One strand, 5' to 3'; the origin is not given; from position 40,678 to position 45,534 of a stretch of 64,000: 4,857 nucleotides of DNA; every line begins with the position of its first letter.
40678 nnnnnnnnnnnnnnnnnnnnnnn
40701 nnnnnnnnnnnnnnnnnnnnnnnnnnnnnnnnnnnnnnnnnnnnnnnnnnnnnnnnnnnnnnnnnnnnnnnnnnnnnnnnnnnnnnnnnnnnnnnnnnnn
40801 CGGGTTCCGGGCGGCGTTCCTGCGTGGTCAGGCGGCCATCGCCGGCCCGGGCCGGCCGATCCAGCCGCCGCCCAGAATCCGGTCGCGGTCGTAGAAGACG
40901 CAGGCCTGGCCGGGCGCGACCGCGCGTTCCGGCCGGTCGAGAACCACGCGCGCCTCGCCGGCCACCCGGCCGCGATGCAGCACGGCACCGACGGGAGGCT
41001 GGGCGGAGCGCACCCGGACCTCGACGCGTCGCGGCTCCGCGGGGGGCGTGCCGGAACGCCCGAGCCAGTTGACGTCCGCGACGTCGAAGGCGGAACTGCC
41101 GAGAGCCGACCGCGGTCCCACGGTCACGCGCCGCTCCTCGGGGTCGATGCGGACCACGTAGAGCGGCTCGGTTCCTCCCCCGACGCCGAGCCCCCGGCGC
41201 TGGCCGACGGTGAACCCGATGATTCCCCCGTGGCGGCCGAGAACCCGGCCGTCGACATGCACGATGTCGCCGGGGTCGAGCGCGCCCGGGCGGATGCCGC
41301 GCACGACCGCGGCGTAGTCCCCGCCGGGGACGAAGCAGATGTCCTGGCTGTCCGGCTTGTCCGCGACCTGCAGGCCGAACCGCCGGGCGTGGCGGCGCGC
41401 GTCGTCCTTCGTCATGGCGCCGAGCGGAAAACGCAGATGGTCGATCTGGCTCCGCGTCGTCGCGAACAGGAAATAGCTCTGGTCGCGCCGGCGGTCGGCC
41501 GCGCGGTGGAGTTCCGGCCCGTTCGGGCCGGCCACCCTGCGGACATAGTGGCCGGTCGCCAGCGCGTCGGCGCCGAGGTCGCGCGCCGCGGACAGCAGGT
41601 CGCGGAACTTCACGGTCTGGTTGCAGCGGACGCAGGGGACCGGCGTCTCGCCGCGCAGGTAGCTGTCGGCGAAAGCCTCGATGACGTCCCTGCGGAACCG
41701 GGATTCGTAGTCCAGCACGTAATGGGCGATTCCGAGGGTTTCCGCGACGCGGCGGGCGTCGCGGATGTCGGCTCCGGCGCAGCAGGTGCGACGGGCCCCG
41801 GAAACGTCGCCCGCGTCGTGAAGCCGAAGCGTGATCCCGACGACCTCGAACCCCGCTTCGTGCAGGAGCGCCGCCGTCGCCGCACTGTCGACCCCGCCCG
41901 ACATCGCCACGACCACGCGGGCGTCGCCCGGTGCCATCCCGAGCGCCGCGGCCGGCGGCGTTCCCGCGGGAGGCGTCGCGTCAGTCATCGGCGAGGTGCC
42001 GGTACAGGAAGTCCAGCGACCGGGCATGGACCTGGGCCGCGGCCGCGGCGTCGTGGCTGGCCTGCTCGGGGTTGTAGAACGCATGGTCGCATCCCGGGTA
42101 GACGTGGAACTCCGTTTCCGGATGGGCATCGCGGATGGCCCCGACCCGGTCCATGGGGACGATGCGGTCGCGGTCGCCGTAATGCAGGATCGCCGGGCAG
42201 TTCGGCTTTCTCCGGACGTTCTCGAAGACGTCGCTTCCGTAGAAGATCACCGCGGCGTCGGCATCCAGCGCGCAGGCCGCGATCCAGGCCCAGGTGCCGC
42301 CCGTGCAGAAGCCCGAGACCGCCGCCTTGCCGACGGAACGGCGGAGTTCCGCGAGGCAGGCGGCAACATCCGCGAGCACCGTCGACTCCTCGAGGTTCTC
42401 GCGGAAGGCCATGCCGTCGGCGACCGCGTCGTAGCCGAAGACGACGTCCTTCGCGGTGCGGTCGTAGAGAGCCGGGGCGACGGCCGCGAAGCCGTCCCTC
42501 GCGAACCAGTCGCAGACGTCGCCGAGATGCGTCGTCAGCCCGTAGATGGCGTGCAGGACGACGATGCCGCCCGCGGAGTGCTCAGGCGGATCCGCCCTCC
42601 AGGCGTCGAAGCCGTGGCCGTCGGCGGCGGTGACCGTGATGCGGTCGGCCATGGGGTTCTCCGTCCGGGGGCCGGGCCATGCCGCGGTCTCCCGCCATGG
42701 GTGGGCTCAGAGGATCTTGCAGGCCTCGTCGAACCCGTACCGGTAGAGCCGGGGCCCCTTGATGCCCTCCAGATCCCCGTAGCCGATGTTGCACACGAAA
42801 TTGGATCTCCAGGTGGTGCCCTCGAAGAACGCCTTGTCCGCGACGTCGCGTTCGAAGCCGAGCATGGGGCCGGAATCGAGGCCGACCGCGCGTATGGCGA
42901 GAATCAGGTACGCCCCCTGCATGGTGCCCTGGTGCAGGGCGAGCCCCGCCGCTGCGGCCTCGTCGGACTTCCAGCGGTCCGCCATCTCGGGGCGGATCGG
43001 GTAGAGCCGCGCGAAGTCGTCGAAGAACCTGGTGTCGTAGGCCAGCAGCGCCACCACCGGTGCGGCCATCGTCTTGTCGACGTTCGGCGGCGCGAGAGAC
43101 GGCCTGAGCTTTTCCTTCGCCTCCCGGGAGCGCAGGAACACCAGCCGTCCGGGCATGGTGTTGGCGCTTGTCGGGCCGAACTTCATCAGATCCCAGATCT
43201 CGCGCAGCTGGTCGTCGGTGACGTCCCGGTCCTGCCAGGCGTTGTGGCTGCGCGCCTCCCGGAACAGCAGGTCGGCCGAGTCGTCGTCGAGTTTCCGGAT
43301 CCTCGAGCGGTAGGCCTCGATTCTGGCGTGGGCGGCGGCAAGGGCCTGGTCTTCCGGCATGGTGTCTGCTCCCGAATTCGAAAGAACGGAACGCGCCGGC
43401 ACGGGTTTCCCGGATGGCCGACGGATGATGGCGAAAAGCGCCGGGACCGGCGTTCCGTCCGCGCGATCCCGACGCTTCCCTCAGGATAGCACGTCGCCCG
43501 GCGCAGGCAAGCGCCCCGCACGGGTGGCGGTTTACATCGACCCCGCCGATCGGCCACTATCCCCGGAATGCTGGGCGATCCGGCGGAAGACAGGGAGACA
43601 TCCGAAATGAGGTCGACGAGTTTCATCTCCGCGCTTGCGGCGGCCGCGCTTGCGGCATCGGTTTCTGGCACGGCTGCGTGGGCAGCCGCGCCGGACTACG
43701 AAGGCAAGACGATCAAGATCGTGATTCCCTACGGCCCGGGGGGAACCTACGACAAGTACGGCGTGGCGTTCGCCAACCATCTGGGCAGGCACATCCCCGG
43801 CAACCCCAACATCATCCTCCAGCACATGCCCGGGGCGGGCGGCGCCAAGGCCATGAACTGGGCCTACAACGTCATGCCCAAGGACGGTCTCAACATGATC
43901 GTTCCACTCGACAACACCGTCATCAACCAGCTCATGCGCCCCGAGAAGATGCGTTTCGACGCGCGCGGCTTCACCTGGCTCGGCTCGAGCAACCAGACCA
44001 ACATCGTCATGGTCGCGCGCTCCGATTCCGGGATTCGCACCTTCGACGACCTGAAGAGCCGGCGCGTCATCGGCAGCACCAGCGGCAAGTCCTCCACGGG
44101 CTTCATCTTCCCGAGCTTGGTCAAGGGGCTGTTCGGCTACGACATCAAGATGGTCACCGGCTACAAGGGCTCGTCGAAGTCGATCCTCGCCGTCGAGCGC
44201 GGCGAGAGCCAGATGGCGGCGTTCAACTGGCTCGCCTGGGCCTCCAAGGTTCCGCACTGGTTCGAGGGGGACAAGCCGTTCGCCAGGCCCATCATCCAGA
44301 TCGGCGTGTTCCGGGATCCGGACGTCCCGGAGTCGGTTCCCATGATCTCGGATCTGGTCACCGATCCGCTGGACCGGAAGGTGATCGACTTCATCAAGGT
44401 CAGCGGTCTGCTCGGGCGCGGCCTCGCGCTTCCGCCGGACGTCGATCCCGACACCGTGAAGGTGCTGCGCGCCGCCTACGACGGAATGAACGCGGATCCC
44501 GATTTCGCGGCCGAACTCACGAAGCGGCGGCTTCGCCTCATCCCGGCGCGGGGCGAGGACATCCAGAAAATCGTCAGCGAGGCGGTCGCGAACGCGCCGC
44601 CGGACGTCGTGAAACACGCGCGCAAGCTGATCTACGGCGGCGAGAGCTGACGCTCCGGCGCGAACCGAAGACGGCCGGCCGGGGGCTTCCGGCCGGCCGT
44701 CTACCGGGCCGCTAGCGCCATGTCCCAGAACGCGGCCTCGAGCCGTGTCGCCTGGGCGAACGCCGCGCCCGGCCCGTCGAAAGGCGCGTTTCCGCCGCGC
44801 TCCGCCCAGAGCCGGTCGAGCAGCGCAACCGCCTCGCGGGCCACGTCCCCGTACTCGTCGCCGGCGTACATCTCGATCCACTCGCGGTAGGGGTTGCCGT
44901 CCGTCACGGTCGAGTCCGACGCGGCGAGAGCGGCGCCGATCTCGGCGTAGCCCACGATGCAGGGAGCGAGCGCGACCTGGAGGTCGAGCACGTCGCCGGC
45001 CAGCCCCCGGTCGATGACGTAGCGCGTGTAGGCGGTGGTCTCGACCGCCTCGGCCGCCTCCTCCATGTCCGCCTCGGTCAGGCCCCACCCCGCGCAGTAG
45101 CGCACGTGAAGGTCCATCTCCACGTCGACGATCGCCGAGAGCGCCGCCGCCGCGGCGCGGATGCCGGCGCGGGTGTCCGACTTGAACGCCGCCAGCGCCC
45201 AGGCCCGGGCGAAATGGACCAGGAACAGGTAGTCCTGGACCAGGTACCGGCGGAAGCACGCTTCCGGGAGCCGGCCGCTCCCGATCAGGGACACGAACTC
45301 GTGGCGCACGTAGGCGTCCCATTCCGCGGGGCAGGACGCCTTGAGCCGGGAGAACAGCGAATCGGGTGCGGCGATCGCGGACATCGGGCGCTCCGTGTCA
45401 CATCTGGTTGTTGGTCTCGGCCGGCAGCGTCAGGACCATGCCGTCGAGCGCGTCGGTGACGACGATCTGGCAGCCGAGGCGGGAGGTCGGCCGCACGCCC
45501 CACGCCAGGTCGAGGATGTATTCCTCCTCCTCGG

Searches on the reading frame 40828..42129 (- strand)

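Call 67: search_protein_families(library=pfam, proteins=[window:40828-42129:-], max_evalue=0.0001)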
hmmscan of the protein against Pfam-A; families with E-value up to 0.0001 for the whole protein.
window:40828-42129:- (433 aa): 3 families
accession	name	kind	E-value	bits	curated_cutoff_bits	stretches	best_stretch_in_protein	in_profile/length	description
PF03054.22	tRNA_Me_trans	-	2.7e-72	243.1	20.6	1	71-268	2-201/202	tRNA methyl transferase HUP domain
PF20258.4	tRNA_Me_trans_C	-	2.2e-18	66.8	20.6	1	347-424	3-77/77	Aminomethyltransferase beta-barrel domain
PF20259.3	tRNA_Me_trans_M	-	9.1e-18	64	27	1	285-338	11-65/66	tRNA methyl transferase PRC-barrel domain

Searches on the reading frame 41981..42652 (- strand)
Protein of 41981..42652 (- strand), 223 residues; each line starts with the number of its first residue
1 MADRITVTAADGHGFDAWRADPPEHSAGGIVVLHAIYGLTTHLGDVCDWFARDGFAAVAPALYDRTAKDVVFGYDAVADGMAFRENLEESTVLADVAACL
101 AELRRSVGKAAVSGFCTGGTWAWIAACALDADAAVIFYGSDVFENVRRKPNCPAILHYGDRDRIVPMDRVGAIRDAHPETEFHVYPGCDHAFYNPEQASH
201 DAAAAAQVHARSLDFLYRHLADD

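Call 67: search_protein_families(library=pfam, proteins=[window:41981-42652:-], max_evalue=0.0001)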
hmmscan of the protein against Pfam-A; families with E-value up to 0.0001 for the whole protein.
window:41981-42652:- (223 aa): 1 family
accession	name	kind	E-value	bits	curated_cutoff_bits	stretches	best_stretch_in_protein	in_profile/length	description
PF01738.24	DLH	-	1.7e-36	126.3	21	1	15-219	1-216/217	Dienelactone hydrolase family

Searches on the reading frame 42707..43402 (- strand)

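Call 67: search_protein_families(library=pfam, proteins=[window:42707-43402:-], max_evalue=0.0001)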
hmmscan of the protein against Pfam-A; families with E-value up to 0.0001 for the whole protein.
window:42707-43402:- (231 aa): 1 family
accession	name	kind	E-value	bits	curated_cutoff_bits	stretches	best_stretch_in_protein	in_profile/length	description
PF00881.29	Nitroreductase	-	7.5e-09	36.4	23.5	1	49-208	3-167/167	Nitroreductase family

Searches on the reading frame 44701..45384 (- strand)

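Call 48: search_protein_families(library=ncbifam, proteins=[window:44701-45384:-], max_evalue=0.00001)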
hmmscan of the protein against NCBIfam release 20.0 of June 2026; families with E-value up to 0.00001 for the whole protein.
window:44701-45384:- (227 aa): 3 families
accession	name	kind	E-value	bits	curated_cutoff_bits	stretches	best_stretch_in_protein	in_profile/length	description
TIGR04306.1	salvage_TenA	equivalog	1.3e-37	129.6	130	1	22-224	5-206/208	thiaminase II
NF011301.0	PRK14713.1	equivalog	1.5e-27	96.6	512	1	14-224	326-527/534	bifunctional hydroxymethylpyrimidine kinase/phosphomethylpyrimidine kinase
NF007070.0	PRK09517.1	equivalog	1.5e-22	79.7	761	1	28-222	564-748/755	multifunctional thiamine-phosphate pyrophosphorylase/synthase/phosphomethylpyrimidine kinase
